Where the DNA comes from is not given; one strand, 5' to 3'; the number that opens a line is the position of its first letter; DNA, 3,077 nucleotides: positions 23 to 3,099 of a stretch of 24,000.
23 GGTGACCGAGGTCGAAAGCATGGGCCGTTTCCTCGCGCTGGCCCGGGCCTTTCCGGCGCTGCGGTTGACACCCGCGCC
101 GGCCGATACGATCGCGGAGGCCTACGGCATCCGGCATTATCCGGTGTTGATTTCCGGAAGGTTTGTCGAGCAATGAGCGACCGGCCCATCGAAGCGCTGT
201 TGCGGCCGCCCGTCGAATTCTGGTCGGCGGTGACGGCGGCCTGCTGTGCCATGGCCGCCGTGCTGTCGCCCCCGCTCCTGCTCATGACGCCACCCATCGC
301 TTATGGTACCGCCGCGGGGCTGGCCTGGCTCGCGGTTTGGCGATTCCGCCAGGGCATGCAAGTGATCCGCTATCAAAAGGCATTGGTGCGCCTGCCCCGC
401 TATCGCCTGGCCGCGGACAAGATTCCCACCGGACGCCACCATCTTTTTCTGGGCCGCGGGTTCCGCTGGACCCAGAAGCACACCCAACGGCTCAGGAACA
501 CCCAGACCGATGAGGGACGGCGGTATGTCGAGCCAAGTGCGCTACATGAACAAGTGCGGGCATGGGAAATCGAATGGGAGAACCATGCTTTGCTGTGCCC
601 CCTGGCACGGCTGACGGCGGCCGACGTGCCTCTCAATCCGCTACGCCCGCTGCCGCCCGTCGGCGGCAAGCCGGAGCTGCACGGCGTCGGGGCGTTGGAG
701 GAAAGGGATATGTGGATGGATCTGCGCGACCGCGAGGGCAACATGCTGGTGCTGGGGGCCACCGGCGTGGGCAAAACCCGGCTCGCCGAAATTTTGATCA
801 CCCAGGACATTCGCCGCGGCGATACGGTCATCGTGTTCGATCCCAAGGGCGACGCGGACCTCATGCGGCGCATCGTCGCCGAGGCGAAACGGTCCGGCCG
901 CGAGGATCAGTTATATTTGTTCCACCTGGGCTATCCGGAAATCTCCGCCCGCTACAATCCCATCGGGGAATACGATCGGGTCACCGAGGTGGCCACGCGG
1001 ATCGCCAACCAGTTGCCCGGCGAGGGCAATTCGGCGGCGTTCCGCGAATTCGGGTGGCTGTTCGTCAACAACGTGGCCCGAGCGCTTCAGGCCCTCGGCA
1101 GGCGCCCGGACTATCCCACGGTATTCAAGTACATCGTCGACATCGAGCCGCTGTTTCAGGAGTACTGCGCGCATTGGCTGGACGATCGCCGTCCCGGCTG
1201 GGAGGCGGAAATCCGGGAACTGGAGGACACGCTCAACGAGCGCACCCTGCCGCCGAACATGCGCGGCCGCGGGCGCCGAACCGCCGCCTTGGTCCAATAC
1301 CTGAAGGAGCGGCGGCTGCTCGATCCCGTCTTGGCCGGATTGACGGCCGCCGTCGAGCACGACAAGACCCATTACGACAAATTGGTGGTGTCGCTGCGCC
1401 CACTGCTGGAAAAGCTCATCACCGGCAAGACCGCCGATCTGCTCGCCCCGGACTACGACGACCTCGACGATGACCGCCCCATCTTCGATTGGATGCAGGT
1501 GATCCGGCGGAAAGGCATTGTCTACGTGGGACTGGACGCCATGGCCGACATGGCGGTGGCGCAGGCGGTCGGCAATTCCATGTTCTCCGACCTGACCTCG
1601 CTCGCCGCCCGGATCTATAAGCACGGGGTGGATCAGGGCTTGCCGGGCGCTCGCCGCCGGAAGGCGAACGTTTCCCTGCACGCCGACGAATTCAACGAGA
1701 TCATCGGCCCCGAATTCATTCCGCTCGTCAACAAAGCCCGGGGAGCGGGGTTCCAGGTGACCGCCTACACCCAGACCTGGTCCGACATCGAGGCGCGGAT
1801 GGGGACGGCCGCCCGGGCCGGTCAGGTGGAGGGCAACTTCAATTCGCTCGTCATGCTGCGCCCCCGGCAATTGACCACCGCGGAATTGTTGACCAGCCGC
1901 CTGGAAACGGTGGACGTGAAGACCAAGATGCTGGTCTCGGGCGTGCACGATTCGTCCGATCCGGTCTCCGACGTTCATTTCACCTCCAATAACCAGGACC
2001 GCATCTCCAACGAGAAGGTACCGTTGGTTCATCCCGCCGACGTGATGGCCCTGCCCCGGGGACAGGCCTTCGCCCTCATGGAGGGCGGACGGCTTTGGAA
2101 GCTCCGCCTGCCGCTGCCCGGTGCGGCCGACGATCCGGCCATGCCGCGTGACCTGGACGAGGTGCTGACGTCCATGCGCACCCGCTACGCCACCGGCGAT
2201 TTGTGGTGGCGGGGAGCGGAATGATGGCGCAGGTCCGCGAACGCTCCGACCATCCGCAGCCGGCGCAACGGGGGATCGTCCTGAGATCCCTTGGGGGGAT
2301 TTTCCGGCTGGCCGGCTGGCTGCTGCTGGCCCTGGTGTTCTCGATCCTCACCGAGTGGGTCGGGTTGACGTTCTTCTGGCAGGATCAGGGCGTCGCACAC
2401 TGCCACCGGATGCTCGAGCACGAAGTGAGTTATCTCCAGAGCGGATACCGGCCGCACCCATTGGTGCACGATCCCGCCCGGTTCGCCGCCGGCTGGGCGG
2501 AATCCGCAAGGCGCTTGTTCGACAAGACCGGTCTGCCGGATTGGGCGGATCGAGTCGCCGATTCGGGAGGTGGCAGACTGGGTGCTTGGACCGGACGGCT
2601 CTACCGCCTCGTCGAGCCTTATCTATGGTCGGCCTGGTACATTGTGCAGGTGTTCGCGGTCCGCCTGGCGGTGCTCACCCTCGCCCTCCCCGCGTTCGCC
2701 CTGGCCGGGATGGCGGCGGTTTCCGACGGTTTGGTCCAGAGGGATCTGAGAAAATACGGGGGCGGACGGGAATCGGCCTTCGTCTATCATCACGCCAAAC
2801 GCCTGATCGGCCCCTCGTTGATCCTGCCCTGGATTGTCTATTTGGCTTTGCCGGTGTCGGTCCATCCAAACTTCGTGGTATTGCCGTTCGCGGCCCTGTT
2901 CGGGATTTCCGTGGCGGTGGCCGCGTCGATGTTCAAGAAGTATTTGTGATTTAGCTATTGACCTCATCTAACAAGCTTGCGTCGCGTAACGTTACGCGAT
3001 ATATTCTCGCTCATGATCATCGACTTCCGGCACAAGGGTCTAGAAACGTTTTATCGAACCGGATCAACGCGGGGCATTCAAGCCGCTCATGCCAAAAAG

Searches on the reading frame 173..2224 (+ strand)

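Call 35: search_protein_families(library=pfam, proteins=[window:173-2224:+], max_evalue=0.01)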
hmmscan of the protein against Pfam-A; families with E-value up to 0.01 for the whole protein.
window:173-2224:+ (683 aa): 9 families
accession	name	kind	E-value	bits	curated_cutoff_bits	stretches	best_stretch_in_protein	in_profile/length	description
PF12696.13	TraG-D_C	-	4.5e-13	49.7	22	1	500-629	2-126/126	TraM recognition site of TraD and TraG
PF10412.15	TrwB_AAD_bind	-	2.4e-10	40.3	20.5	2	187-227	14-54/387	Type IV secretion-system coupling protein DNA-binding domain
PF02534.20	T4SS-DNA_transf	-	3.1e-06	26.8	20.1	1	185-274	38-124/468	Type IV secretory system Conjugative DNA transfer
PF01935.23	DUF87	-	5.3e-06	27.1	23.2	1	191-227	26-63/220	Helicase HerA, central domain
PF01695.23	IstB_IS21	-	0.00068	19.6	24.1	1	185-234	89-135/238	IstB-like ATP binding protein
PF13401.12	AAA_22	-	0.00077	20.2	27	1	187-244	4-64/130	AAA domain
PF13191.12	AAA_16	-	0.0035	18.3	32.6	0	186-215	22-51/167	AAA ATPase domain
PF20720.3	nSTAND3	-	0.0037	17.4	27.2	1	182-222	11-51/155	Novel STAND NTPase 3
PF00270.35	DEAD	-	0.0057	16.8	26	1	188-281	14-109/167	DEAD/DEAH box helicase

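Call 79: search_protein_families(library=ncbifam, proteins=[window:173-2224:+], max_evalue=0.001)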
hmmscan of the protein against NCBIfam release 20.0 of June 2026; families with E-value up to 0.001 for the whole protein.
window:173-2224:+ (683 aa): 5 families
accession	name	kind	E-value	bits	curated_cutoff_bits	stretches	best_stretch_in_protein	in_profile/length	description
TIGR03754.1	conj_TOL_TraD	equivalog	1.8e-284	945.2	647.55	1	6-649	1-643/643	type IV conjugative transfer system coupling protein TraD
TIGR03743.1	SXT_TraD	subfamily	5e-235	781.8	366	1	6-649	1-636/636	conjugative transfer system coupling protein TraD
NF045973.1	conju_CD1115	equivalog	2.2e-14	53.2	250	2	470-642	273-428/442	VirD4-like conjugal transfer protein, CD1115 family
NF041447.1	TrbC_conju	equivalog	1.8e-06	26.7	800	1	177-249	118-190/685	F-type conjugative transfer protein TrbC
NF045975.1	VirB4_plasma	equivalog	0.00025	18.9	590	1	189-225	516-552/894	Mbov_0397 family ICE element conjugal transfer ATPase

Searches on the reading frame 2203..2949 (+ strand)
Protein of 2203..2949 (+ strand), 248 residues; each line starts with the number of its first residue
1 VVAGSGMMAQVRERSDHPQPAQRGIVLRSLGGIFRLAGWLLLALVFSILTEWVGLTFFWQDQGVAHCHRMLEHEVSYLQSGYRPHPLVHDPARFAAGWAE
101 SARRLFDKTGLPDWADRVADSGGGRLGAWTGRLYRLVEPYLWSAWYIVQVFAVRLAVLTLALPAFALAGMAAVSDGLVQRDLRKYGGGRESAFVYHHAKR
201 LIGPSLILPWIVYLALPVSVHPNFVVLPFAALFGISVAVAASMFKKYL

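Call 35: search_protein_families(library=pfam, proteins=[window:2203-2949:+], max_evalue=0.01)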
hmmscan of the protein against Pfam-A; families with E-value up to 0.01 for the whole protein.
window:2203-2949:+ (248 aa): 1 family
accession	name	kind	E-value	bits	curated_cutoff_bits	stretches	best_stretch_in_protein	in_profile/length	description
PF14348.11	DUF4400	-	2e-57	194.4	27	1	58-245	1-196/196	Domain of unknown function (DUF4400)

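Call 79: search_protein_families(library=ncbifam, proteins=[window:2203-2949:+], max_evalue=0.001)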
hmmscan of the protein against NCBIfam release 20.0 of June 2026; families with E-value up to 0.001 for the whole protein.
window:2203-2949:+ (248 aa): 1 family
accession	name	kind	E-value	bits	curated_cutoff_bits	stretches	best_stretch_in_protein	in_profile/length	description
TIGR03747.1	conj_TIGR03747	hypoth_equivalog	7.4e-77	258.1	138.5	1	23-248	2-233/233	TIGR03747 family integrating conjugative element membrane protein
